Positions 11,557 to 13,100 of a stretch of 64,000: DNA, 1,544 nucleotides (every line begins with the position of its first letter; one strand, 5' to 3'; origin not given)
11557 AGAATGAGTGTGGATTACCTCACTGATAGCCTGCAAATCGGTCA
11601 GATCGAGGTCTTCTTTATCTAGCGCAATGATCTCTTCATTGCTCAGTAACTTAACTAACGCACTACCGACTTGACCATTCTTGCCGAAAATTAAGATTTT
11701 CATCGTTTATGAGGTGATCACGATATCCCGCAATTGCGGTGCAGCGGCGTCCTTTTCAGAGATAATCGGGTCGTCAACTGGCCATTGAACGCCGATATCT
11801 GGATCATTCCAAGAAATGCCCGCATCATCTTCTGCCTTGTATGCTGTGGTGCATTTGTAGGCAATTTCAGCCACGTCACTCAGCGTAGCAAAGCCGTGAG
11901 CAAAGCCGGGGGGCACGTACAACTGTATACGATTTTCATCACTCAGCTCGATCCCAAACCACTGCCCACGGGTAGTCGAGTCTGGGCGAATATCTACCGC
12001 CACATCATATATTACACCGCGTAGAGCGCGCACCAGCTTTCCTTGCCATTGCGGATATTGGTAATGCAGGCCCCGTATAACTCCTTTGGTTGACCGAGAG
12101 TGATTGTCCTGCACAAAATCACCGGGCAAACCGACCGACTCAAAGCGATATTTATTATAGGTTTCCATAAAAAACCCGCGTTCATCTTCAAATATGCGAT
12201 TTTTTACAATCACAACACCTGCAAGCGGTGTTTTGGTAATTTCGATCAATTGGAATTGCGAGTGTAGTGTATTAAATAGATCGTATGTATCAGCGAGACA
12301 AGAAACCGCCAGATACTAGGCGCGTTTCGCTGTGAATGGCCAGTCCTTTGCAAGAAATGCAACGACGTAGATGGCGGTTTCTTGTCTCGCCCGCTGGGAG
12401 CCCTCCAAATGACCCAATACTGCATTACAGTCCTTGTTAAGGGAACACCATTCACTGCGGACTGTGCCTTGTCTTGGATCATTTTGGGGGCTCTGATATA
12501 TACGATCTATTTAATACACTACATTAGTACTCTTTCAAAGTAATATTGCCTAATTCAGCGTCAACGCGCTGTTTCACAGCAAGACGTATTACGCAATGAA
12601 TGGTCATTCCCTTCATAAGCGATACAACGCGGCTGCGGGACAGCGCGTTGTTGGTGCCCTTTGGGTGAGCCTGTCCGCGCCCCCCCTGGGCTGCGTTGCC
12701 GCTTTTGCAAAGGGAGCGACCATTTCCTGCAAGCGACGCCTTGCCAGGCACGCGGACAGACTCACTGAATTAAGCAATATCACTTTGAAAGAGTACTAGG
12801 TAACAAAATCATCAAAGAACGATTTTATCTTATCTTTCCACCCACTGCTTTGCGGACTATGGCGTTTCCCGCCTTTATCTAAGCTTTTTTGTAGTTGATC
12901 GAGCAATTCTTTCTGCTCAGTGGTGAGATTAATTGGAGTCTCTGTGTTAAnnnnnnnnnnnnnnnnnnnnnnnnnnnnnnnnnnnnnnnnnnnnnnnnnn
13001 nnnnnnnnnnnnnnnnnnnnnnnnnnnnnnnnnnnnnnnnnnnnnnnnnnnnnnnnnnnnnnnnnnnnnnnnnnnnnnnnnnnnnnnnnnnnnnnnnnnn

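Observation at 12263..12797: Two convergent, homologous, heavily structured 260-270 bp elements with unrelated long terminal helices between rmlC and dnaJ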

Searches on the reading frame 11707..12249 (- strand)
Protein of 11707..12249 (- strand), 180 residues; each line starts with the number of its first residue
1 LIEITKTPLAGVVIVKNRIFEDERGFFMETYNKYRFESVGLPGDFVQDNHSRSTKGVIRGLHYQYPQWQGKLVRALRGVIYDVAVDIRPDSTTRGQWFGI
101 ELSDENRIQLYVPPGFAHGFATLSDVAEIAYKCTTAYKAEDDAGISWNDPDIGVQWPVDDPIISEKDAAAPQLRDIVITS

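Call 11: find_encoding_contigs(protein=window:11707-12249:-, flank=3000, max_places=8)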
Protein window:11707-12249:- (180 aa): no gene with exactly this product is on record in the collection.

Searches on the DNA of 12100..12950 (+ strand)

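Call 5: search_rna_families(source=window, start=12100, end=12950, threshold=evalue, max_evalue=10, show_alignments=3)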
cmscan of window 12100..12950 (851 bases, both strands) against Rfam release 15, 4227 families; matches with E-value up to 10: 3.
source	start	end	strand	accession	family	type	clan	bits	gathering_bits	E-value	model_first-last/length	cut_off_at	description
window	12455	12560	+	RF02120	FTX_2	Gene; lncRNA;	-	19.3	48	0.45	1-97/97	no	FTX transcript, XIST regulator conserved region 2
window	12189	12292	+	RF02429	SpF14_sRNA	Gene; sRNA;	-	18.5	100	9.6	1-120/120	no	Streptococcus sRNA SpF14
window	12407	12497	+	RF01498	Afu_190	Gene; snRNA; snoRNA; CD-box;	-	15.7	35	1.5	1-100/100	no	A. fumigatus snoRNA Afu_190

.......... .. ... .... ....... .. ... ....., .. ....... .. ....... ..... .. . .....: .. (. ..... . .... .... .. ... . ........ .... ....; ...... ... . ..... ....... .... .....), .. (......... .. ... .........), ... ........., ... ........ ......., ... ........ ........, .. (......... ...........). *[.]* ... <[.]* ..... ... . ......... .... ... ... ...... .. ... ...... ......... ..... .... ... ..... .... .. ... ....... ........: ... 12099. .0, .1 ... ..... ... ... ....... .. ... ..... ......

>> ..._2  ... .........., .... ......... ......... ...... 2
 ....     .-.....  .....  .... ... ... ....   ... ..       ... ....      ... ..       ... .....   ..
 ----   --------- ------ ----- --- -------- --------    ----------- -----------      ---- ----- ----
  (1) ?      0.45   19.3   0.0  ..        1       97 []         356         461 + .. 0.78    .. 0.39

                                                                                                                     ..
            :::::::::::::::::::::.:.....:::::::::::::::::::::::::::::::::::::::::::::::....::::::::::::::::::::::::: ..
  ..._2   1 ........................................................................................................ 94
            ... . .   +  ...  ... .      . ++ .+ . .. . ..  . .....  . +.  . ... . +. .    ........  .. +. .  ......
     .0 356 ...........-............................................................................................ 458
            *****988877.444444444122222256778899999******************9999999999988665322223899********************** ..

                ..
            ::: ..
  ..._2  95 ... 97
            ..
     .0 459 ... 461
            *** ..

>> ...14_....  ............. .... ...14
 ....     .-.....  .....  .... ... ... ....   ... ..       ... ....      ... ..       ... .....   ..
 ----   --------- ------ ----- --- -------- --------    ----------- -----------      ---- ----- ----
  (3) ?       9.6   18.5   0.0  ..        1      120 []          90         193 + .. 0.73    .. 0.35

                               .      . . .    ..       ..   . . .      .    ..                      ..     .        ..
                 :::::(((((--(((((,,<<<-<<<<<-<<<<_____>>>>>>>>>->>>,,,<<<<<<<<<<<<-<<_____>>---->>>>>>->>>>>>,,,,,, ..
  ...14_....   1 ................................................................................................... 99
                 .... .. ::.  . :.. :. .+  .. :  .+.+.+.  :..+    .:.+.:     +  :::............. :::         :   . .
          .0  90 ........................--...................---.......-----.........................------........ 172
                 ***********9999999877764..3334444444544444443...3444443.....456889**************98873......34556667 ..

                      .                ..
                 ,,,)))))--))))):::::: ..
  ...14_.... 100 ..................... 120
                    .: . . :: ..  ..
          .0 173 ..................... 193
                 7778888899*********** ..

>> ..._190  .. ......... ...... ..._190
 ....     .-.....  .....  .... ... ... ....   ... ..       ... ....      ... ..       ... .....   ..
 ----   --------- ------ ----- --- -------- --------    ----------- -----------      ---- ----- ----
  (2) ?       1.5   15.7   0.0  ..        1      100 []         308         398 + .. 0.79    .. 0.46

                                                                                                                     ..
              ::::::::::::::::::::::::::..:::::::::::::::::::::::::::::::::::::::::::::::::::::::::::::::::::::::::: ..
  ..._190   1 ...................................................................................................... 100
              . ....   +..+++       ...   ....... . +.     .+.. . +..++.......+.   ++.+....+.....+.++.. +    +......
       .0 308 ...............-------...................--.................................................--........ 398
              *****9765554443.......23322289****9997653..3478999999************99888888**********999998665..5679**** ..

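Call 45: search_dna_similar(query=window:12263-12523:+, collection=plasmids, mode=distant, max_evalue=0.001)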
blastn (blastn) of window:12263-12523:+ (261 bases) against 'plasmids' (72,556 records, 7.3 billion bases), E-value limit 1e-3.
No match.

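Call 61: build_rna_model(alignment_id=A3)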
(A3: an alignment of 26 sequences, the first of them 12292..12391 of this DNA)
Model R1 built from alignment A3 (26 sequences, 110 columns); structure: RNAalifold consensus.
model positions 103; base pairs 33; branch points 0; effective number of sequences 5.16; information 0.59 bits per position. Calibrated on 0.2 Mb of random sequence (short: E-values are rough).
structure used (alignment columns):
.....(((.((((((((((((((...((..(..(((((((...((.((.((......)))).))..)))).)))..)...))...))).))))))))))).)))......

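Call 62: search_with_rna_model(model_id=R1, sources=[window, L001, L002, L004, L006, L007, L008, L009, L010, L011, L012, L013, L014, L015, L016, L017, L018, L019, L020, L021, L022, L024, L026, L028, L029, L030, L031, L032, L033, L034, L035, L036, L037], max_evalue=1)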
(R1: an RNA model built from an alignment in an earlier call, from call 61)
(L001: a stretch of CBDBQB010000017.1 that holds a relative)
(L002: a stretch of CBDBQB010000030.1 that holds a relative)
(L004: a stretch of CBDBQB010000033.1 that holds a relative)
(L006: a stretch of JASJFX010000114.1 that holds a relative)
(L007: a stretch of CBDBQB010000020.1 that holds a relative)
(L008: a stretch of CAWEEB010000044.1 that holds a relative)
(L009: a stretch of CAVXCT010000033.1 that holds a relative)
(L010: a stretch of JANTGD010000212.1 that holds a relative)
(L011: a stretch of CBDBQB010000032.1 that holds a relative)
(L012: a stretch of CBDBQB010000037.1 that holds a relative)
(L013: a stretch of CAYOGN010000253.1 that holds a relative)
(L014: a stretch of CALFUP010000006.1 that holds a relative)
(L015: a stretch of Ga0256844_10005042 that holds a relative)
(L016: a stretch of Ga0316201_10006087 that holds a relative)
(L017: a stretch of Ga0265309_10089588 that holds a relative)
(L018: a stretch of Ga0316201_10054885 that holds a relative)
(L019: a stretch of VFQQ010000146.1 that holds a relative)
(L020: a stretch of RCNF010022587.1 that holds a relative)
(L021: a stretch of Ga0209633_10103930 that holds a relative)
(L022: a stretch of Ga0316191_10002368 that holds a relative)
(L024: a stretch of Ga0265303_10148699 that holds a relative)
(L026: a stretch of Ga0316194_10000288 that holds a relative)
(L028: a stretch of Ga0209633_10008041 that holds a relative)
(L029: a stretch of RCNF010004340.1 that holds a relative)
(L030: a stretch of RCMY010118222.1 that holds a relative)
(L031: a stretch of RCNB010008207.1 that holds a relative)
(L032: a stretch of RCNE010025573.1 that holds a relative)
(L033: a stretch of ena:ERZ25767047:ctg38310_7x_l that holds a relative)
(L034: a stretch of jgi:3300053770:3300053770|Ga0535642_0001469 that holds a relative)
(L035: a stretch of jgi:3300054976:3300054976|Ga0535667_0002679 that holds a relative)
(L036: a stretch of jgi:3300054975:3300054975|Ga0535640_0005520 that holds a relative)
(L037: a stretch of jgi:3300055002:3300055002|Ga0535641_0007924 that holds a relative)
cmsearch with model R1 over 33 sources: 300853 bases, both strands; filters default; matches with E-value up to 1: 56.
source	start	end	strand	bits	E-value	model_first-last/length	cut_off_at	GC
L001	3134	3236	+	103.7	1.9e-24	1-103/103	no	0.52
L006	7735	7837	-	103.4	2.3e-24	1-103/103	no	0.5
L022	8244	8346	+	103.4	2.3e-24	1-103/103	no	0.5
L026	12878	12980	-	103.4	2.3e-24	1-103/103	no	0.5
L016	2749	2851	-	103.2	2.6e-24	1-103/103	no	0.48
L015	4419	4521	-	103.1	2.8e-24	1-103/103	no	0.5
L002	4133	4235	-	102.5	3.9e-24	1-103/103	no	0.52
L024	810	912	+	100.2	1.7e-23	1-103/103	no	0.5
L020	1039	1141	-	99.9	2e-23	1-103/103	no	0.44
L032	1311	1413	+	99.9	2e-23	1-103/103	no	0.44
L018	1452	1554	-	97.3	9.5e-23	1-103/103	no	0.5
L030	759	861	+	97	1.2e-22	1-103/103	no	0.52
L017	393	495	-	97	1.2e-22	1-103/103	no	0.52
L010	3135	3237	-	96.8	1.3e-22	1-103/103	no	0.56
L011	2201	2303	+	96.7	1.4e-22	1-103/103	no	0.5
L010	3030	3132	+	96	2.2e-22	1-103/103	no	0.51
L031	50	152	+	95.5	3e-22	1-103/103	no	0.48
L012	5636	5739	-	94.3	6e-22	1-103/103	no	0.51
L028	7312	7414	+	94.1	6.9e-22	1-103/103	no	0.5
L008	845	947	+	91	4.5e-21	1-103/103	no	0.49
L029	7023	7125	-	90.7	5.3e-21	1-103/103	no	0.48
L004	2326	2427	+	89.5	1.1e-20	1-103/103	no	0.52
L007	6971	7072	+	89.5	1.1e-20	1-103/103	no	0.52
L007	7075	7177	-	89.1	1.4e-20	1-103/103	no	0.5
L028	7416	7518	-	86.4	7.5e-20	1-103/103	no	0.5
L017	287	389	+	85.4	1.4e-19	1-103/103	no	0.51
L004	2430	2531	-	85.4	1.4e-19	1-103/103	no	0.52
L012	5532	5633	+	85.2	1.6e-19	1-103/103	no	0.53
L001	3239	3340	-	83.5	4.5e-19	1-103/103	no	0.52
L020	934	1036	+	83.2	5.5e-19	1-103/103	no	0.37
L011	2306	2407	-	82.8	6.9e-19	1-103/103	no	0.52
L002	31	133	+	82.3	9.5e-19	1-103/103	no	0.65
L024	915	1016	-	80.7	2.4e-18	1-103/103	no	0.46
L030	864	966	-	80.7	2.5e-18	1-103/103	no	0.41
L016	2645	2746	+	78.6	8.8e-18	1-103/103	no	0.6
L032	1416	1518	-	76.1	4.2e-17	1-103/103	no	0.4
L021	1420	1522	+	75.5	6e-17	1-103/103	no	0.5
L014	820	921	+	75.3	6.5e-17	1-103/103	no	0.47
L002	4029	4130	+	73.7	1.7e-16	1-103/103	no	0.53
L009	1016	1118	-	72.7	3.3e-16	1-103/103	no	0.43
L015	4315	4416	+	66.6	1.4e-14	1-103/103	no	0.51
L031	155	256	-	63.7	7.9e-14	1-103/103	no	0.44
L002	152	256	-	61.2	3.8e-13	1-103/103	no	0.57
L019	1260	1361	+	61.1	3.9e-13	1-103/103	no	0.52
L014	955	1034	-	60.8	4.7e-13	1-103/103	no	0.45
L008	950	1052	-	57.2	4.3e-12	1-103/103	no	0.44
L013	2189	2289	+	52.8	6.2e-11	1-103/103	no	0.53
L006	7607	7706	+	32.5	1.6e-05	1-103/103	no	0.6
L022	8375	8474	-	32.5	1.6e-05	1-103/103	no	0.6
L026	12750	12849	+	32.5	1.6e-05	1-103/103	no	0.6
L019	1367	1473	-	30.6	5e-05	1-103/103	no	0.53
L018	1339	1409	+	28.2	0.00021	15-89/103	no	0.63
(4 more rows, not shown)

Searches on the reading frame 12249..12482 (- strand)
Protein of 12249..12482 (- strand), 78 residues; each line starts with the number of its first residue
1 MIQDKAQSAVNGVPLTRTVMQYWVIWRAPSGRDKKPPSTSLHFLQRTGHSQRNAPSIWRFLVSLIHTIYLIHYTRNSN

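Call 66: find_homologous_proteins(query=window:12249-12482:-, max_evalue=0.01)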
Query window:12249-12482:- (78 aa): 1 proteins with E <= 0.01 among 1 candidates.
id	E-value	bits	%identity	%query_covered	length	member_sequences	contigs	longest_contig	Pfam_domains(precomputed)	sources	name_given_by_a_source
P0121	7.3e-7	47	81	40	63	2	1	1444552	-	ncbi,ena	-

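Call 67: find_encoding_contigs(protein=P0121, flank=10000, max_places=3)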
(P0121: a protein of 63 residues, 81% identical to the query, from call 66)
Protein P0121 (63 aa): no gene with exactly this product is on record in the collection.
